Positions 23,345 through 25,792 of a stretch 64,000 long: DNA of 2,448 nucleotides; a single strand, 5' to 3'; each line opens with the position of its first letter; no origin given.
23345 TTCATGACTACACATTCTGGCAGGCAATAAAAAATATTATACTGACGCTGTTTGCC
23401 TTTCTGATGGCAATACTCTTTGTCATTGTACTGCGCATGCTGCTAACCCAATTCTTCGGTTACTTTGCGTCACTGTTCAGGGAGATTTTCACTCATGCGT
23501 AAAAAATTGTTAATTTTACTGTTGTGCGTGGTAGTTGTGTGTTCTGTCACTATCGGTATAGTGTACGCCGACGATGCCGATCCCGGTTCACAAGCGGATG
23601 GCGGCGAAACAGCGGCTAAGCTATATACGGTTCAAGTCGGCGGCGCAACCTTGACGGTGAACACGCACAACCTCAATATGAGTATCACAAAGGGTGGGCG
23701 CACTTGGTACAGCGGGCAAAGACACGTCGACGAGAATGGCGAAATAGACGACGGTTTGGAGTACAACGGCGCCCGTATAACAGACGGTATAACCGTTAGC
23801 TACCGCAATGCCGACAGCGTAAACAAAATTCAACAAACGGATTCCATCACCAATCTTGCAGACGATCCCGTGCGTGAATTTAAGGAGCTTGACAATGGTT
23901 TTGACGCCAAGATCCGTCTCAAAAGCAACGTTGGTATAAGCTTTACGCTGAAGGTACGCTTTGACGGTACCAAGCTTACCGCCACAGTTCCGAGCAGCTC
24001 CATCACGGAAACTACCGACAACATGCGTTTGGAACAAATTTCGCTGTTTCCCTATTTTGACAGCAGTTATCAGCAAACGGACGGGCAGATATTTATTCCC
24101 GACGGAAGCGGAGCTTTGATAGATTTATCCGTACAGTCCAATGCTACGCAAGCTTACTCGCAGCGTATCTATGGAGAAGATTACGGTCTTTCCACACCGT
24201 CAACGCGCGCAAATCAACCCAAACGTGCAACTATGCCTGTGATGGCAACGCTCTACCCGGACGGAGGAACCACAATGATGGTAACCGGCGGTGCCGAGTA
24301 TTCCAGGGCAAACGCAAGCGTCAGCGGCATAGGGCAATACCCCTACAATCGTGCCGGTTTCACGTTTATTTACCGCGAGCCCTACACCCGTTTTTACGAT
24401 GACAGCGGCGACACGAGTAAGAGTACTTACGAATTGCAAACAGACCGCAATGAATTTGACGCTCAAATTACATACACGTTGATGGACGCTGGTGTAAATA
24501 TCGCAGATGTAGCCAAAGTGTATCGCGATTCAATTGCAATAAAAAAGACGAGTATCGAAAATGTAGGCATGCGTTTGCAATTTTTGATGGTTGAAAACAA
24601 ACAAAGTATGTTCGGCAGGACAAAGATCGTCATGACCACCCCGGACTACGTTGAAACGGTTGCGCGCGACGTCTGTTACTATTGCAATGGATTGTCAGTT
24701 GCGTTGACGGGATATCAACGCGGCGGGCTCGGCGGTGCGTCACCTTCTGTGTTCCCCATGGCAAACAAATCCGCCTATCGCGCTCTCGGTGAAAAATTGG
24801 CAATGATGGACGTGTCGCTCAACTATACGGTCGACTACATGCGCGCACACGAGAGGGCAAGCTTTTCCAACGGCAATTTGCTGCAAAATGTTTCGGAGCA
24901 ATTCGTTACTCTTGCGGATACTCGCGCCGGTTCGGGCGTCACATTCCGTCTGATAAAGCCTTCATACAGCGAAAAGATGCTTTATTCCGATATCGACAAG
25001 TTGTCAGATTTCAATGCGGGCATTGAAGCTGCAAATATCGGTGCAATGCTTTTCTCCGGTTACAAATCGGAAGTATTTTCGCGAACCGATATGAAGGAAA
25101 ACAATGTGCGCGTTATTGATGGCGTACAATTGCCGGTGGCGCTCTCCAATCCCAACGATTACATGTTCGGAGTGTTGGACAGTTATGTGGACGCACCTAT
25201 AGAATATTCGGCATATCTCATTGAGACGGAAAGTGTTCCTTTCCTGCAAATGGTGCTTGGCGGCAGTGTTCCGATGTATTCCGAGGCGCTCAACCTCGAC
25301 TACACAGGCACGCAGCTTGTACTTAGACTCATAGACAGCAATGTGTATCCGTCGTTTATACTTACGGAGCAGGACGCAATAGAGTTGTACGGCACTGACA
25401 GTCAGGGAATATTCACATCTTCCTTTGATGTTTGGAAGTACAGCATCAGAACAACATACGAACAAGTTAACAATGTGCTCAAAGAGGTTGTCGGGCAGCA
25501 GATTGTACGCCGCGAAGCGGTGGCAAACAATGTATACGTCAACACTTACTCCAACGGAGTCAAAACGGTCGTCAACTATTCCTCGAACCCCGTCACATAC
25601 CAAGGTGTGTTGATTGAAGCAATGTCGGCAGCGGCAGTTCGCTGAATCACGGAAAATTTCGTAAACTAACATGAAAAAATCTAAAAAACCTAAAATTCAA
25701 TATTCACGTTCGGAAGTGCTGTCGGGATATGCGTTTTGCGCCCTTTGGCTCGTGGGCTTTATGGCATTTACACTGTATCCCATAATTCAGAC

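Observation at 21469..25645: Uncharacterised, translationally coupled surface pair (NHL-propeller/TPR/6-TM protein plus 716-aa ectoprotein) wedged between two ABC permease pairs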

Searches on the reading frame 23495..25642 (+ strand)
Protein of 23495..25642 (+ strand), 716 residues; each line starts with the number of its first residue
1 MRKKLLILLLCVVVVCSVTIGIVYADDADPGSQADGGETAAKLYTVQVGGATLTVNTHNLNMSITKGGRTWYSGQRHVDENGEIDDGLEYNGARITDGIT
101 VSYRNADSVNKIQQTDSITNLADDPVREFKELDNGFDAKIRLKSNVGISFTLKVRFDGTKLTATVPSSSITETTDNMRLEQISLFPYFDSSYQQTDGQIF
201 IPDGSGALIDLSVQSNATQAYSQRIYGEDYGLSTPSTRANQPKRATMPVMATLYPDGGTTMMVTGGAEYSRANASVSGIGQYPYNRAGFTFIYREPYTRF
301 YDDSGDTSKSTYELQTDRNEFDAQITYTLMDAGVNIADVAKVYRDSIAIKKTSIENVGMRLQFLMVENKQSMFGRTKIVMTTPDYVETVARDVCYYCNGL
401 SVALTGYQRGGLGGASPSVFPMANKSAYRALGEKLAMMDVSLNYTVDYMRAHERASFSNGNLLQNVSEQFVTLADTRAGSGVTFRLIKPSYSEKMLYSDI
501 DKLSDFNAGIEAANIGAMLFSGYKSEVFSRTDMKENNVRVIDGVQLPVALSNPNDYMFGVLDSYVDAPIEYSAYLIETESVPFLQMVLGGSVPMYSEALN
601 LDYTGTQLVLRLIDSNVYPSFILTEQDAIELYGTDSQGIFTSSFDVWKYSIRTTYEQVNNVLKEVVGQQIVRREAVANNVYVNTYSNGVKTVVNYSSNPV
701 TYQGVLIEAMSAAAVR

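Call 7: search_protein_families(library=pfam, proteins=[window:23495-25642:+], max_evalue=0.1)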
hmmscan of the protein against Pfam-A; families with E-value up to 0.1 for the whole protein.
window:23495-25642:+ (716 aa): 1 family
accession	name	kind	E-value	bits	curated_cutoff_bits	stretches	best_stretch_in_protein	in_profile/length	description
PF18952.6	DUF5696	-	5.6e-118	395.5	25.6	1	128-711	3-611/612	Family of unknown function (DUF5696)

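Call 8: search_protein_families(library=ncbifam, proteins=[window:23495-25642:+], max_evalue=0.1)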
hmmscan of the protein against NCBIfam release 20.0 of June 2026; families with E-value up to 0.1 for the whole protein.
window:23495-25642:+ (716 aa): 1 family
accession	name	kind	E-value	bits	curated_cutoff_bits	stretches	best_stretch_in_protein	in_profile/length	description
TIGR03451.1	mycoS_dep_FDH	equivalog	0.0046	15.8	512.9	1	90-185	198-292/358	S-(hydroxymethyl)mycothiol dehydrogenase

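Call 10: search_solved_structures(query=window:23495-25642:+, max_evalue=1, show_alignments=2)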
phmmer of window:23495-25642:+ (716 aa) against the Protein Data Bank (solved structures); distinct sequences matched with E-value up to 1: 0.

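Call 14: find_homologous_proteins(query=window:23495-25642:+)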
Query window:23495-25642:+ (716 aa): 69 proteins with E <= 0.001 among 8000 candidates.
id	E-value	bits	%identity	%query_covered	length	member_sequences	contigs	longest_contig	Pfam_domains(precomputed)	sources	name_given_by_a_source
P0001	0.0e+0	1587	100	100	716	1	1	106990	PF18952.7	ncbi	-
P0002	0.0e+0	1331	83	100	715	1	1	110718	PF18952.7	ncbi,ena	-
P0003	0.0e+0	1215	76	100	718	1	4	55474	PF18952.7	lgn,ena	-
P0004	0.0e+0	1212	75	100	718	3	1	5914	PF18952.7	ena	-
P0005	0.0e+0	1082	67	100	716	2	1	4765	PF18952.7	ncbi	-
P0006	0.0e+0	1047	68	100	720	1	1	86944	PF18952.7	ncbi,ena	-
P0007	0.0e+0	1046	65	100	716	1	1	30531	PF18952.7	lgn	-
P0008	4.7e-293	992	62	100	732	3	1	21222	PF18952.7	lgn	-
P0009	3.4e-262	890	61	95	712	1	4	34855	PF18952.7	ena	-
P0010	4.0e-261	886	59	100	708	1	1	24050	PF18952.7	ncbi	-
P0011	7.5e-261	885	58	100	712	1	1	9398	PF18952.7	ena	-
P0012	1.3e-260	885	58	100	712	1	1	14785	PF18952.7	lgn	-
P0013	7.6e-260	882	57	100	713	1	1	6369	PF18952.7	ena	-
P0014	7.7e-258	875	57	100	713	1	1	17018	PF18952.7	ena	-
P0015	4.6e-257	873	58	100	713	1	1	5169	PF18952.7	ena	-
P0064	1.1e-8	52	23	76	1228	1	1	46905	PF18952.7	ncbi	-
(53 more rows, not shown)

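Call 20: find_related_loci(query=A1, collection=genome_contigs, flank=10000)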
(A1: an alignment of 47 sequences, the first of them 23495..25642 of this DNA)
Query A1 (716 aa) in genome_contigs; peptide patterns used: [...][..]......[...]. (x = any residue, [..] = any of these).
600 stretches matched a pattern (row limit reached: there are more); 579 encode a relative of the query (tblastn E <= 1e-3); the best 80 are kept; 80 distinct loci.
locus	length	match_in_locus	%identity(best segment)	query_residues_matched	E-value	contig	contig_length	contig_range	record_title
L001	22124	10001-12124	58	1-716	0e+0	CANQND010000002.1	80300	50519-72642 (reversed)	MAG: uncultured Clostridia bacterium isolate Lapin-012__bin87 genome assembly, contig: Lapin-012__NODE_580_length_80300_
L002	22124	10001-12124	57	1-716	0e+0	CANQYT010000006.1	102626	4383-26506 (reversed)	MAG: uncultured Clostridia bacterium isolate Lapin-015__bin24 genome assembly, contig: Lapin-015__NODE_137_length_102626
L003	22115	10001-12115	45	1-712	0e+0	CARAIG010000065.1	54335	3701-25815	MAG TPA_asm: uncultured Eubacteriales bacterium isolate MGBC159553 genome assembly, contig: MGBC159553.65, whole genome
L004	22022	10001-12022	44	35-713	0e+0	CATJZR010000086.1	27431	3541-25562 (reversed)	MAG: uncultured Eubacteriales bacterium isolate iMGMC-975_1678881633 genome assembly, contig: MegahitA5_16041, whole gen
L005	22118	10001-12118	34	2-712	1e-107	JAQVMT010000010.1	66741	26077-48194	MAG: Clostridia bacterium isolate STF1_14 NODE_741_length_66741_cov_5.575810_Sandtown_F1, whole genome shotgun sequence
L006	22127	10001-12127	29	5-709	3e-79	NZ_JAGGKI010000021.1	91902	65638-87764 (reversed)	Paenibacillus lactis strain DSM 15596 Ga0454112_21, whole genome shotgun sequence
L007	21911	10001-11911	30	83-711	6e-78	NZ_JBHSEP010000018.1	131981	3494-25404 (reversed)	Cohnella hongkongensis strain CCUG 49571 spades_K_17_127_18, whole genome shotgun sequence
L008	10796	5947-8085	29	7-715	6e-82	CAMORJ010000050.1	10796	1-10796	MAG: uncultured Firmicutes bacterium isolate SRR873608_bin.203_metaWRAP_v1.3_MAG genome assembly, contig: NODE_19557_len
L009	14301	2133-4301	27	9-709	2e-69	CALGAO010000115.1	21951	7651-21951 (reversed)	MAG TPA_asm: uncultured Paenibacillaceae bacterium isolate SRR4028141_bin.104_CONCOCT_v1.1_MAG genome assembly, contig:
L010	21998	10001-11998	28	52-713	9e-67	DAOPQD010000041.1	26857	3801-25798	MAG TPA_asm: Anaerolineae bacterium isolate AMR_MDS_1531 NODE_2309_length_26857_cov_47.373144, whole genome shotgun sequ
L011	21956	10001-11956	29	53-699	6e-64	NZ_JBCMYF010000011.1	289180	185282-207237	Metabacillus idriensis strain NRS-1149 NRS_1149_contig_0000011, whole genome shotgun sequence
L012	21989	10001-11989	28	53-709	2e-57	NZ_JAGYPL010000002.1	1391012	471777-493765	Bacillus sp. FJAT-49711 Scaffold2, whole genome shotgun sequence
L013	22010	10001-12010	28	50-713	3e-57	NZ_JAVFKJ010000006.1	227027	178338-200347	Neobacillus sp. YIM B06451 Scaffold6, whole genome shotgun sequence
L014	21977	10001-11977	28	53-705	4e-56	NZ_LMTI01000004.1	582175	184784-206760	Bacillus sp. FJAT-27445 scaffold4, whole genome shotgun sequence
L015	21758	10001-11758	27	148-710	5e-54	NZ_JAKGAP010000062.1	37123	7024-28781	Paenibacillus alkaliterrae strain DSM 17040 Contig_62, whole genome shotgun sequence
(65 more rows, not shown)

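Call 26: predict_structure(alignment_id=A1)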
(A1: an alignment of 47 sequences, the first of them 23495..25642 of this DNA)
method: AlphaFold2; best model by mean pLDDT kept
length: 716 residues; sequences in the alignment: 47
mean_pLDDT: 87.7   pTM: 0.86
mean pLDDT of the five models: 87.7, 87.2, 86.6, 86.3, 85.1
residues with pLDDT >= 90: 448; 70-90: 202; 50-70: 41; < 50: 25
segments of 3 or more residues with pLDDT < 50: 1-3, 19-40
pLDDT, mean of each block of 10 residues (from residue 1): 59 56 35 34 91 96 94 93 87 92 81 88 93 97 90 97 98 90 96 94 87 88 91 68 86 95 96 91 93 88 67 87 97 93 94 89 91 83 96 93 91 79 88 95 94 82 87 77 88 92 90 92 88 95 93 95 91 76 92 92 86 94 90 79 88 95 94 92 96 96 95 95
secondary structure, 60 per line:
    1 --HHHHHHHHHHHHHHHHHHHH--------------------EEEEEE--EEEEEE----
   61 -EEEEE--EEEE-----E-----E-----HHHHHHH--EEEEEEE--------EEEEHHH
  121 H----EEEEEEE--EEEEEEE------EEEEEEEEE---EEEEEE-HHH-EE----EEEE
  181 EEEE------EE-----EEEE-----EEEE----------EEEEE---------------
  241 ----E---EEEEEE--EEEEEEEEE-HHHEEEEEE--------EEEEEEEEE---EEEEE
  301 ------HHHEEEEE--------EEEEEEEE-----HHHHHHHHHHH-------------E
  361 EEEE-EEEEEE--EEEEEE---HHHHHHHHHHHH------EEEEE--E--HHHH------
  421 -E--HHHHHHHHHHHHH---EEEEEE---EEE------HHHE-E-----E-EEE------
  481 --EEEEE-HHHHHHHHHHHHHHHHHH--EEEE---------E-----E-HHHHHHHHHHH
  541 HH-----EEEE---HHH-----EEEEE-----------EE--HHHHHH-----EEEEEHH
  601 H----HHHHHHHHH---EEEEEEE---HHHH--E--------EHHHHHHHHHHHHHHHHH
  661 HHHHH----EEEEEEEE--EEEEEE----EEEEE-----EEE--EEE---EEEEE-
elements in order (helices of 4 or more, strands of 3 or more residues): H3-22 E43-48 E51-56 E62-66 E69-72 H90-96 E99-105 E114-117 H118-121 E126-132 E135-141 E148-156 E160-165 E177-184 E198-201 E207-210 E221-225 E249-254 E257-265 E270-275 E284-292 E296-300 E310-314 E323-330 H336-346 E360-364 E366-371 E374-379 H383-394 E401-405 H411-414 H425-437 E441-446 E450-452 E472-474 E483-487 H489-506 E509-512 H530-542 E548-551 E563-567 H583-588 E594-598 H606-614 E618-624 H628-631 H644-665 E670-677 E680-685 E690-694 E700-702 E705-707 E711-715

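Call 46: search_solved_structures(query=A1, max_evalue=10, show_alignments=3)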
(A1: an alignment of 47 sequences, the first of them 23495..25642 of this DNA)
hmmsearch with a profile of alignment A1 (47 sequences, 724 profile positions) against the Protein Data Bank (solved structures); distinct sequences matched with E-value up to 10: 17.
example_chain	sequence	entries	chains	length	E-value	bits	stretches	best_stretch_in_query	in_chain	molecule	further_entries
5wzq_A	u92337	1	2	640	4.3e-08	35.1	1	317-453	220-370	Alpha-N-acetylgalactosaminidase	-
5wzn_A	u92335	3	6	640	5.6e-08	34.7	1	317-452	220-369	Alpha-N-acetylgalactosaminidase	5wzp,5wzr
8rzk_A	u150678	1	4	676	6.9e-08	34.4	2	304-439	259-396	Conserved hypothetical periplasmic protein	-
5opq_A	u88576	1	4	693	7e-08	34.4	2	304-439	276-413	3,6-anhydro-D-galactosidase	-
8rzg_A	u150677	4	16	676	7.2e-08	34.4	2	304-437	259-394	Conserved hypothetical periplasmic protein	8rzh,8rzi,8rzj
3vu2_A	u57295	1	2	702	0.0063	18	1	367-533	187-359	1,4-alpha-glucan-branching enzyme, chloroplastic/amyloplastic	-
3amk_A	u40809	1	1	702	0.0063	18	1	367-533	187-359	Os06g0726400 protein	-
7ml5_A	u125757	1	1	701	0.0064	18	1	367-533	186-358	Isoform 2 of 1,4-alpha-glucan-branching enzyme, chloroplastic/amyloplastic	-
3aml_A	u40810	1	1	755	0.0072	17.8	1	367-533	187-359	Os06g0726400 protein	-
2dvh_A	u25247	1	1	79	0.3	12.5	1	387-440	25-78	CYTOCHROME C-553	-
6llq_A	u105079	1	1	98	0.34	12.3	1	366-401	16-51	VAL88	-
2n3z_A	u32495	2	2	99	0.58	11.5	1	364-441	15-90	OR446 | De novo designed protein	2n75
7bpl_A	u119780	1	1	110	0.96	10.8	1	362-404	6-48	NF1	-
7osu_A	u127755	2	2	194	1.3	10.4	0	376-407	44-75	sTIM11noCys-SB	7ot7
5bvl_A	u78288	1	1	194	1.4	10.3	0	376-407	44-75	designed TIM barrel sTIM11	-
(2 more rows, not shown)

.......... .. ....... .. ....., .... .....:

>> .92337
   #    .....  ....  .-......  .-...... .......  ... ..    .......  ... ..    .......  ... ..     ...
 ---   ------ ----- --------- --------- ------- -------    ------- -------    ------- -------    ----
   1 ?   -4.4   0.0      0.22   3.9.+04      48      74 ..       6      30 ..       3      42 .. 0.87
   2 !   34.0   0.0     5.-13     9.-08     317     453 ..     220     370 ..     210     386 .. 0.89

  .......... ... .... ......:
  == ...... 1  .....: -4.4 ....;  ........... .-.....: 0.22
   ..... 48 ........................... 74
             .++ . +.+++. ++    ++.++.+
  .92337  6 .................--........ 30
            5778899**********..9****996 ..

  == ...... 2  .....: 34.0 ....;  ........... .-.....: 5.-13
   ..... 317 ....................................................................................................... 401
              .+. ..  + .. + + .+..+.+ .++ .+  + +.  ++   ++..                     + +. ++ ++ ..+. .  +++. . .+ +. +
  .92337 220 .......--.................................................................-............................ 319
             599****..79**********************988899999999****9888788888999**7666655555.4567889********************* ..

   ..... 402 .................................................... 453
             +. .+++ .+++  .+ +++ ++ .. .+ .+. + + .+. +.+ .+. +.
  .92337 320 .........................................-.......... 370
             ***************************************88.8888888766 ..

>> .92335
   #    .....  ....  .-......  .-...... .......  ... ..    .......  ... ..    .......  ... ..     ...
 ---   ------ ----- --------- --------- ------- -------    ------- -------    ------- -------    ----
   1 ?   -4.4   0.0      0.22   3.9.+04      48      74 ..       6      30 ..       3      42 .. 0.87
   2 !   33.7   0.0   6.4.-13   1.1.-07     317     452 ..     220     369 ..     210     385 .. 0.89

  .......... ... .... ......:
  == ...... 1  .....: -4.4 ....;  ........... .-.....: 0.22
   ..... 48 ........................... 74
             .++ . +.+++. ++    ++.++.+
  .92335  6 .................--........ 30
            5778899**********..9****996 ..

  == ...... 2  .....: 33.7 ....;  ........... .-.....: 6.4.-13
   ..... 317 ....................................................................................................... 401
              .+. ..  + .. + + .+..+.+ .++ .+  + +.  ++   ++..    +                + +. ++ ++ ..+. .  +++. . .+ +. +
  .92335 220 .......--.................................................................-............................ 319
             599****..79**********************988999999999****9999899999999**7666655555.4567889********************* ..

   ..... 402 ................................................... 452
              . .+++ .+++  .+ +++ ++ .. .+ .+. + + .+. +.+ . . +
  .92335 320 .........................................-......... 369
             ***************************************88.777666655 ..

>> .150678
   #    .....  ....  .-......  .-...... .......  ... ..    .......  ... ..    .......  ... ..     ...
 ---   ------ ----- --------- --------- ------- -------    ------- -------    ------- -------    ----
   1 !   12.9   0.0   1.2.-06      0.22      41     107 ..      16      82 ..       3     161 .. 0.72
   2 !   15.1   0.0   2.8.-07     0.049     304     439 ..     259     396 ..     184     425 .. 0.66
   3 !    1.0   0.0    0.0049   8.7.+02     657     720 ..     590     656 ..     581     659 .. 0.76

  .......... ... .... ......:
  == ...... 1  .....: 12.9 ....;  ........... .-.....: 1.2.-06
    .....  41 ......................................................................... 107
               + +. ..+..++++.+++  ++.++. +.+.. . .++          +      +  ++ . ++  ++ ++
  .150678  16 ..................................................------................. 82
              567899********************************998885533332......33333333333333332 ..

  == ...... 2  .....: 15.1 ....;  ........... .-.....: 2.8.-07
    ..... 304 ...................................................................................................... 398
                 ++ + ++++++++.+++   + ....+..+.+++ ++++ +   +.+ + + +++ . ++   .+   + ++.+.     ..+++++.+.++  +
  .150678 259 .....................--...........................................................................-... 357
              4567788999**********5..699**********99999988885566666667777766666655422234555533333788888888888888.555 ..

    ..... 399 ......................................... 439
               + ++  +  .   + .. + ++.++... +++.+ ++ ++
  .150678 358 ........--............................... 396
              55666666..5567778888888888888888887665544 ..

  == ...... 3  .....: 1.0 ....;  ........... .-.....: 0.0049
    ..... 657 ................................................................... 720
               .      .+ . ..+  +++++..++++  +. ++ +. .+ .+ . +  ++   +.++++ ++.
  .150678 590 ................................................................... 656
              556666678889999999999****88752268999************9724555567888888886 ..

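Call 60: search_protein_families(library=pfam, alignment_id=A3, max_evalue=0.00001)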
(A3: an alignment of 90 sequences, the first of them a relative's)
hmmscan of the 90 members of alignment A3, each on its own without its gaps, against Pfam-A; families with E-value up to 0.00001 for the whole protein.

A. member 1, L008:8909-9604:- (231 aa): 0 families

B. families by the number of members that match (of 90 scanned): 90 families (the first 25 are shown)
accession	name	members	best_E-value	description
PF00722.28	Glyco_hydro_16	11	6.2e-29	Glycosyl hydrolases family 16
PF03935.22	SKN1_KRE6_Sbg1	9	9.6e-17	Beta-glucan synthesis-associated protein SKN1/KRE6/Sbg1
PF01055.32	Glyco_hydro_31_2nd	5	2.1e-61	Glycosyl hydrolases family 31 TIM-barrel domain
PF04616.20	Glyco_hydro_43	5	2.5e-46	Glycosyl hydrolases family 43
PF21365.3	Glyco_hydro_31_3rd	5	5.1e-26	Glycosyl hydrolase family 31 C-terminal domain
PF13802.12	Gal_mutarotas_2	4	9e-18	Glycosyl hydrolase 31 N-terminal galactose mutarotase-like domain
PF04041.19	Glyco_hydro_130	3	9.6e-55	beta-1,4-mannooligosaccharide phosphorylase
PF13377.12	Peripla_BP_3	3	1.1e-37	Periplasmic binding protein-like domain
PF22681.2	Lmo2446-like_N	3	3.6e-30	Lmo2446-like, N-terminal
PF00150.24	Cellulase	3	4.9e-29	Cellulase (glycosyl hydrolase family 5)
PF00532.27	Peripla_BP_1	3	5.1e-26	Periplasmic binding proteins and sugar binding domain of LacI family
PF01547.30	SBP_bac_1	3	1.3e-24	Bacterial extracellular solute-binding protein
PF00356.27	LacI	3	1.3e-18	Bacterial regulatory proteins, lacI family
PF13407.12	Peripla_BP_4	3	2.3e-15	Periplasmic binding protein domain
PF13320.12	GH123_cat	2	2.1e-106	Glycoside hydrolase 123, catalytic domain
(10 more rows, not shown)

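Call 66: find_encoding_contigs(protein=P0064, flank=10000, max_places=1)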
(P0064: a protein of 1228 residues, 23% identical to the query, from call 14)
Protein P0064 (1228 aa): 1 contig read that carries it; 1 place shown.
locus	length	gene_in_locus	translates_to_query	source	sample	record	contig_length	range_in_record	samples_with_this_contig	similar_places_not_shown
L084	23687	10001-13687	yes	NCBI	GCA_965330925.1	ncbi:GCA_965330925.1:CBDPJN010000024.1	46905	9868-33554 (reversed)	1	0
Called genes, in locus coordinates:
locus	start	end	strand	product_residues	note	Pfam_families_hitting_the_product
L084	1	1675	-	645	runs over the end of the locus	PF00795:CN_hydrolase, PF02540:NAD_synthase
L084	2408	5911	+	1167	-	PF13416:SBP_bac_8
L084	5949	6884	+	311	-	PF00528:BPD_transp_1 (weak)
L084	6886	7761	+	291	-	PF00528:BPD_transp_1 (weak)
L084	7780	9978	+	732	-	PF01436:NHL (faint), PF00515:TPR_1 (faint), PF07719:TPR_2 (faint), PF13424:TPR_12 (weak), PF13432:TPR_16 (weak), PF04893:Yip1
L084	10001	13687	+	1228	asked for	PF18952:DUF5696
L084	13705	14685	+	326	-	PF00528:BPD_transp_1 (weak)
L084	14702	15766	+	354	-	PF00528:BPD_transp_1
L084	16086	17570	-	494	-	PF00370:FGGY_N, PF02782:FGGY_C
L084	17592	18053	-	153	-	-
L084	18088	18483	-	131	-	PF13560:HTH_31, PF01381:HTH_3, PF13443:HTH_26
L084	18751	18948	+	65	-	-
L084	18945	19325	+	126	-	-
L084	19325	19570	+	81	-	-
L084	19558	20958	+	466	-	PF03237:Terminase_6N, PF04466:Terminase_3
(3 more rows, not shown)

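Call 80: list_cluster_members(proteins=[P0001, P0070, P0002])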
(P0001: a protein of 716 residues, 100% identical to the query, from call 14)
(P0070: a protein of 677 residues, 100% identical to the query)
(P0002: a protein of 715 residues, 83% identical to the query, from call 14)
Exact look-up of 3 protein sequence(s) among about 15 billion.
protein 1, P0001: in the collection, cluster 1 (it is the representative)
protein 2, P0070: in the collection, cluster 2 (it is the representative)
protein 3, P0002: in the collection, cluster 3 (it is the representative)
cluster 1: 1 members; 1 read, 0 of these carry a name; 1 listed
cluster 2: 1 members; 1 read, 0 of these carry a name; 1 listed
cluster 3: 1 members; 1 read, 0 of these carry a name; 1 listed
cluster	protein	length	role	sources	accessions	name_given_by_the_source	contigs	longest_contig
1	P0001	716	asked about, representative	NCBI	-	-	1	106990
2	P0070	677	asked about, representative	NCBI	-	-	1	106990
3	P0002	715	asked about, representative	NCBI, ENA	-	-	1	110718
